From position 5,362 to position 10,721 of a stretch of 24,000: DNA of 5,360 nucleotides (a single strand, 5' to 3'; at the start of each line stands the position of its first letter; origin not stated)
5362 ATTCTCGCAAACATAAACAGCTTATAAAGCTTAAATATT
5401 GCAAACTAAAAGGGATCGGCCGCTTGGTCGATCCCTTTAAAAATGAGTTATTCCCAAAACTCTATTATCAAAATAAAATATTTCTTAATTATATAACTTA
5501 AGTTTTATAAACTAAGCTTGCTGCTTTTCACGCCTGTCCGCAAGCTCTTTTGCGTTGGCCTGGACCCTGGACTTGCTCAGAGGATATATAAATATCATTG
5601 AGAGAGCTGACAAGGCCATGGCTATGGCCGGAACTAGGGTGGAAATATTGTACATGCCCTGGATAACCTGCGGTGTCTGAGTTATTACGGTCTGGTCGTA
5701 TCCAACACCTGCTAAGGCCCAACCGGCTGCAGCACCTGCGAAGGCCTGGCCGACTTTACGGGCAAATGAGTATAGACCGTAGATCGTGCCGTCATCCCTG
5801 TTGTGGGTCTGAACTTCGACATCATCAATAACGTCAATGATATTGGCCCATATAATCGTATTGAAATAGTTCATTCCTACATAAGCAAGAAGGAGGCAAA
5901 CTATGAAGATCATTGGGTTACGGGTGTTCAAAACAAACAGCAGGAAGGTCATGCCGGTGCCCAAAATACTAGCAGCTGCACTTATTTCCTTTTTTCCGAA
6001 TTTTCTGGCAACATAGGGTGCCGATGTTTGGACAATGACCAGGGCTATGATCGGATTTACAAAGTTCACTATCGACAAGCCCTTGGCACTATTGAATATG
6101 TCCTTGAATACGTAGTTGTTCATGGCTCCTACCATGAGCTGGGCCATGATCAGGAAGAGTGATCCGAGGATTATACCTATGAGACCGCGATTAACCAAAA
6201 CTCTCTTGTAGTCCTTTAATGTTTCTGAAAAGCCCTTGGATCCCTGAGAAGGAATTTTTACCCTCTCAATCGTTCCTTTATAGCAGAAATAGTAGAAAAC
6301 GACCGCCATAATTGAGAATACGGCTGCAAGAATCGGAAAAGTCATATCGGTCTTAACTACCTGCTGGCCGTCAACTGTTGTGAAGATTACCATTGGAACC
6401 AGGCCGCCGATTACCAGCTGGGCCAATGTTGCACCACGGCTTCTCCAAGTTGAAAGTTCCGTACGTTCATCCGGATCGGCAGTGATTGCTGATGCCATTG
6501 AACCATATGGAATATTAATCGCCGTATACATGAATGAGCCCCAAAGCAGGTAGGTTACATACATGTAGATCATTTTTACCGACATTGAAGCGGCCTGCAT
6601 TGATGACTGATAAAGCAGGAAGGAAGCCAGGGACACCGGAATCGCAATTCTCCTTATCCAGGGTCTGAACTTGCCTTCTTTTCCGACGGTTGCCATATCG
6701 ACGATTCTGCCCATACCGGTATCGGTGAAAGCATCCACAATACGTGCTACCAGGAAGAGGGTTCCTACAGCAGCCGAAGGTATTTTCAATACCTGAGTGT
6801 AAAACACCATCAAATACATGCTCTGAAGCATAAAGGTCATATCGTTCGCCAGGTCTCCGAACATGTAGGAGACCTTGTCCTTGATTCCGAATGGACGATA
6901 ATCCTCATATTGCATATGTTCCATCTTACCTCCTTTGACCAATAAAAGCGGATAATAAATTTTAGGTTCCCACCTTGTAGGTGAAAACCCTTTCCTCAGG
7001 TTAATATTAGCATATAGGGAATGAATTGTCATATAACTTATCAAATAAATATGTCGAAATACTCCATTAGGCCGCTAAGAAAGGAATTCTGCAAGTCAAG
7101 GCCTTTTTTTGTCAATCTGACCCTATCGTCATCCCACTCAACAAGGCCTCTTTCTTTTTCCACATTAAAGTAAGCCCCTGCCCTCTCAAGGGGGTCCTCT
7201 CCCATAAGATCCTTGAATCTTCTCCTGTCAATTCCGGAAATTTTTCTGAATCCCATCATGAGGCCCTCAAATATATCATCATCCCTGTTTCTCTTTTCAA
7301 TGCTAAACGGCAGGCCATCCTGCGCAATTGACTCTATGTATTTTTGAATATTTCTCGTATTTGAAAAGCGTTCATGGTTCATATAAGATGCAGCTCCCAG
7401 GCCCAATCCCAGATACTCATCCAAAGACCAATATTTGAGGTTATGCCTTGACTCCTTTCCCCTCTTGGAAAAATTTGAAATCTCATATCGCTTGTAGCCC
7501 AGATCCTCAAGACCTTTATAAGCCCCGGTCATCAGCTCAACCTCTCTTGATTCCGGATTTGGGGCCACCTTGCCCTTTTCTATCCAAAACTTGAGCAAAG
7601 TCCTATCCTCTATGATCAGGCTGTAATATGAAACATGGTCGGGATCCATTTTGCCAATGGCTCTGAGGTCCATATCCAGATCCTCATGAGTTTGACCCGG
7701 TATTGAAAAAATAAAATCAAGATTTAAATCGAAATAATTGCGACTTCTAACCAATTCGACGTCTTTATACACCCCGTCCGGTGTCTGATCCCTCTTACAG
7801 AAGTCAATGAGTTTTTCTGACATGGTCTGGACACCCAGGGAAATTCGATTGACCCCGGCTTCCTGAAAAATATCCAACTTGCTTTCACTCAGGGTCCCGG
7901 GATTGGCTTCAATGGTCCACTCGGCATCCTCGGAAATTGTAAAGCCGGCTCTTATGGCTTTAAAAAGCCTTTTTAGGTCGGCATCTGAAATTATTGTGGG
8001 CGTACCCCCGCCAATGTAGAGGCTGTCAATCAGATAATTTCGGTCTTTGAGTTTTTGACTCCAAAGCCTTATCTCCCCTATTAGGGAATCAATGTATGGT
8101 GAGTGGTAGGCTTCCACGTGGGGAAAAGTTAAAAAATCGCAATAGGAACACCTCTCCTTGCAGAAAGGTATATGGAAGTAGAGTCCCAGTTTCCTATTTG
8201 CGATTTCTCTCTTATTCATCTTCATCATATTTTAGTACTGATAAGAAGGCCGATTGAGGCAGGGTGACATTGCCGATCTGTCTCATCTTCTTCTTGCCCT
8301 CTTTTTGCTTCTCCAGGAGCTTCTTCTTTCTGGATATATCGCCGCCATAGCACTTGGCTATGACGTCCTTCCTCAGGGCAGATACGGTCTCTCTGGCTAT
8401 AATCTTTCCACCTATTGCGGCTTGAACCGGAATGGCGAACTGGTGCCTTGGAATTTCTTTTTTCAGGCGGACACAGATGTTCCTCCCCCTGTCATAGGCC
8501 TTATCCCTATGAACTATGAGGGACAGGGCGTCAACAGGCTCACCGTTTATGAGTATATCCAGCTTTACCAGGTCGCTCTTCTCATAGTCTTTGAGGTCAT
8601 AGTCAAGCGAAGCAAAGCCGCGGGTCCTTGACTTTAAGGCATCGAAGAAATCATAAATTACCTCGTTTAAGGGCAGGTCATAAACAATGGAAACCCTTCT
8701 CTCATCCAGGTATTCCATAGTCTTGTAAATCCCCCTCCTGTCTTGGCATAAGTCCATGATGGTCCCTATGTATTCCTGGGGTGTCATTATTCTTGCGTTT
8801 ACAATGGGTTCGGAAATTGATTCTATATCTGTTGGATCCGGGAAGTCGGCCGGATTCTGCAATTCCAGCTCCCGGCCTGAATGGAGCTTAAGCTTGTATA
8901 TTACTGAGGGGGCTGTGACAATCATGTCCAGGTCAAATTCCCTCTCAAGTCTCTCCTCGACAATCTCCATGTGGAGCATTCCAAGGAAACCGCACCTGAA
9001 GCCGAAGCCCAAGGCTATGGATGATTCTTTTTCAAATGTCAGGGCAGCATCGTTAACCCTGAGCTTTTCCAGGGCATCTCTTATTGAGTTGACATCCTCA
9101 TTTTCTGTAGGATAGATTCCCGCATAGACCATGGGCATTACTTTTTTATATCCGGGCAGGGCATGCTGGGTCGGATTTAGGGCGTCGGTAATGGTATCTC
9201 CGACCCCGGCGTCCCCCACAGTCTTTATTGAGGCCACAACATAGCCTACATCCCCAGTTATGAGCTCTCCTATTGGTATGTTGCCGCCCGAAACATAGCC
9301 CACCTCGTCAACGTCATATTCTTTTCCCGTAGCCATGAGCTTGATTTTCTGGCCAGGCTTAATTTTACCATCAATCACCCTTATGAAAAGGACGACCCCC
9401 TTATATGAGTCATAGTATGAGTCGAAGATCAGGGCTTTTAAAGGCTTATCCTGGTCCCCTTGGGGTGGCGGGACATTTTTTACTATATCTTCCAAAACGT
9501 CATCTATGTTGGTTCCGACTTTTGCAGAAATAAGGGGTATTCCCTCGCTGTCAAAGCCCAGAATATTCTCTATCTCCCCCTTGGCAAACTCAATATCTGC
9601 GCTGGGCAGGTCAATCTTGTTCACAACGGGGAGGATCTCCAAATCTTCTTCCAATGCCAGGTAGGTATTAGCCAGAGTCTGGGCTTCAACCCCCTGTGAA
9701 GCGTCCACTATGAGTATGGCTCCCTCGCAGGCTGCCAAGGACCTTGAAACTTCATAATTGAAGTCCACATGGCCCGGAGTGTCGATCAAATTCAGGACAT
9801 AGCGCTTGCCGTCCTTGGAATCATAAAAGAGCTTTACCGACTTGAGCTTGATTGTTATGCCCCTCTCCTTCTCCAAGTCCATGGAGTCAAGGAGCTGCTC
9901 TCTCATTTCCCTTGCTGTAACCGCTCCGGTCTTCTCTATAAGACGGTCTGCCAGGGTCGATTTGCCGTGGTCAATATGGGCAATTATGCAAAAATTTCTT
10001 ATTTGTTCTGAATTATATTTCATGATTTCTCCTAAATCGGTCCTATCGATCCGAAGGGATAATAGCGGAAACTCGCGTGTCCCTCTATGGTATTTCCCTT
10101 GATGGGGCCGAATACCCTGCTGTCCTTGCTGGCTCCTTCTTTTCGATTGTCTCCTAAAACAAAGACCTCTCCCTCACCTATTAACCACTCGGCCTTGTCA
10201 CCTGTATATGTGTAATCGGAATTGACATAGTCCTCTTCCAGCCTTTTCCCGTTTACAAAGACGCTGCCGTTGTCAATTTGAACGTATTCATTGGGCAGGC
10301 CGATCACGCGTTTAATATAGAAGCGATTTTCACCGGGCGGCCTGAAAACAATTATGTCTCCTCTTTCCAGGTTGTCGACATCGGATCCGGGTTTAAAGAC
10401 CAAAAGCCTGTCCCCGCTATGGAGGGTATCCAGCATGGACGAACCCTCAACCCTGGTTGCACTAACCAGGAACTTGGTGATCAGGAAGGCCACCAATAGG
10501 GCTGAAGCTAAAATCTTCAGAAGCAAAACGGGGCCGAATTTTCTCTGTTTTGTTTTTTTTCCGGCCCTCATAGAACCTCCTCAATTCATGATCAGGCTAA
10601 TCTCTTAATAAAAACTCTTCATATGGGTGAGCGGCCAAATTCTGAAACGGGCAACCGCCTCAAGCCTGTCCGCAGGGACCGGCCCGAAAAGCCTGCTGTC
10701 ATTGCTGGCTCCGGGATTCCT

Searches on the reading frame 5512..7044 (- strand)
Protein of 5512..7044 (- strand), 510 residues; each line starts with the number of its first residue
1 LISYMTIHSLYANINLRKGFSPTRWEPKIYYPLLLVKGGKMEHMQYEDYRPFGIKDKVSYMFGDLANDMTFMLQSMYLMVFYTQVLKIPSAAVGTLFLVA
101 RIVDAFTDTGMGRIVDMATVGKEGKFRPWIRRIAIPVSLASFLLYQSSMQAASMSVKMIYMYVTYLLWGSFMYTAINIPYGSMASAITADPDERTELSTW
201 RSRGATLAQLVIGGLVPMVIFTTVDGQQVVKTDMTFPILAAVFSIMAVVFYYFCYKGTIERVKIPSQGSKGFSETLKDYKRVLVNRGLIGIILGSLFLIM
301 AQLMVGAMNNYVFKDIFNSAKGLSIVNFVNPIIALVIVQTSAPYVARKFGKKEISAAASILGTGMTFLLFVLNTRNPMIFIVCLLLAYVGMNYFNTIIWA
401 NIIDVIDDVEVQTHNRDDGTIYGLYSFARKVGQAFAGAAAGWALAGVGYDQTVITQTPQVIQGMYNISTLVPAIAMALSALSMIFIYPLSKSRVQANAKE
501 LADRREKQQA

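Call 86: search_protein_families(library=pfam, proteins=[window:5512-7044:-], max_evalue=0.00001)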
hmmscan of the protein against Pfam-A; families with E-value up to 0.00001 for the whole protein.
window:5512-7044:- (510 aa): 2 families
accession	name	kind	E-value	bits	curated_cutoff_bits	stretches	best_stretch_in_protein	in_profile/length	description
PF13347.12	MFS_2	-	1.4e-74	251.6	27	1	59-490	1-426/427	MFS/sugar transport protein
PF07690.21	MFS_1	-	7.3e-09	35.4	33.4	1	75-436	16-346/347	Major Facilitator Superfamily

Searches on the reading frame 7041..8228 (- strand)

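Call 86: search_protein_families(library=pfam, proteins=[window:7041-8228:-], max_evalue=0.00001)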
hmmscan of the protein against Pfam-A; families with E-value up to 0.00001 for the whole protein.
window:7041-8228:- (395 aa): 2 families
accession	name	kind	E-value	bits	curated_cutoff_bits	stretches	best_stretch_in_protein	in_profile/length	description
PF04055.27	Radical_SAM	-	5.4e-24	85.7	29.5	1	18-189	2-164/166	Radical SAM superfamily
PF06969.22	HemN_C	-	9.9e-08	32.4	24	1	315-378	3-66/67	HemN C-terminal domain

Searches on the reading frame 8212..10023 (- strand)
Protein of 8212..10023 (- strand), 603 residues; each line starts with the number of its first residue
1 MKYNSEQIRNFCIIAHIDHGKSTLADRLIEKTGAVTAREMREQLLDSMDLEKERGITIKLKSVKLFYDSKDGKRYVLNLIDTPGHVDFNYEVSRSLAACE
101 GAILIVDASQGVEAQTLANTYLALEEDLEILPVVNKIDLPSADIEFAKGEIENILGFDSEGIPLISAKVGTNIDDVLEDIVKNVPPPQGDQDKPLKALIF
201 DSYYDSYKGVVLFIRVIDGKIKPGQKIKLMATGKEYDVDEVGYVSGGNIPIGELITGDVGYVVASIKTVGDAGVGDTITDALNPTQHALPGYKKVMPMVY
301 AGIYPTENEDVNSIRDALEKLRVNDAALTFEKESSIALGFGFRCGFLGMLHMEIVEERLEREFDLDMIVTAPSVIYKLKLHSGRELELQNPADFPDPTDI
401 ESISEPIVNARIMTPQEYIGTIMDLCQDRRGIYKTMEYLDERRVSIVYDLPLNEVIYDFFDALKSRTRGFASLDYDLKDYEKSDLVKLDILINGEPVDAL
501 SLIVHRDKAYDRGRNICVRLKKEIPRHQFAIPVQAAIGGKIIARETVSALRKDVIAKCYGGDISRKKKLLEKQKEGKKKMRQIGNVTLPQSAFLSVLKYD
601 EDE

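Call 86: search_protein_families(library=pfam, proteins=[window:8212-10023:-], max_evalue=0.00001)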
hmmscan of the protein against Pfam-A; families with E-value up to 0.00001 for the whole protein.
window:8212-10023:- (603 aa): 4 families
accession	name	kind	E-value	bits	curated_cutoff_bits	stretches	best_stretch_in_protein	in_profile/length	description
PF00009.33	GTP_EFTU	-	3e-53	180.6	26.5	1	6-186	1-188/188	Elongation factor Tu GTP binding domain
PF06421.17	LepA_C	-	5e-51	171.8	29.7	1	492-598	1-107/107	GTP-binding protein LepA C-terminus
PF00679.30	EFG_C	-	1.8e-22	79.6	27.9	1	403-489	2-87/89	Elongation factor G C-terminus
PF03144.31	GTP_EFTU_D2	-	1.4e-09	38.7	30.3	1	209-279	1-73/73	Elongation factor Tu domain 2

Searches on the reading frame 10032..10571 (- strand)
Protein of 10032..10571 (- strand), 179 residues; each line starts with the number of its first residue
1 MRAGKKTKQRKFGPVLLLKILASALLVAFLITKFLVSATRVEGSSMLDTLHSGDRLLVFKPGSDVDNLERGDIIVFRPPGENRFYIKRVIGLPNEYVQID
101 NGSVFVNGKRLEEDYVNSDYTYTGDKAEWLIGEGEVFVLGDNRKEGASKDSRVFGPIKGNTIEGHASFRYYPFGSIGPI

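Call 86: search_protein_families(library=pfam, proteins=[window:10032-10571:-], max_evalue=0.00001)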
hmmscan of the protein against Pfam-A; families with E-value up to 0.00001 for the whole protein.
window:10032-10571:- (179 aa): 2 families
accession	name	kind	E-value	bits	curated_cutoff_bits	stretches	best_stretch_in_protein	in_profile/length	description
PF10502.14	Peptidase_S26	-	1.5e-38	132.8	22.9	1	18-171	5-168/168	Signal peptidase, peptidase S26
PF00717.28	Peptidase_S24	-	5.2e-06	26.6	23.3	1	36-96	35-88/116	Peptidase S24-like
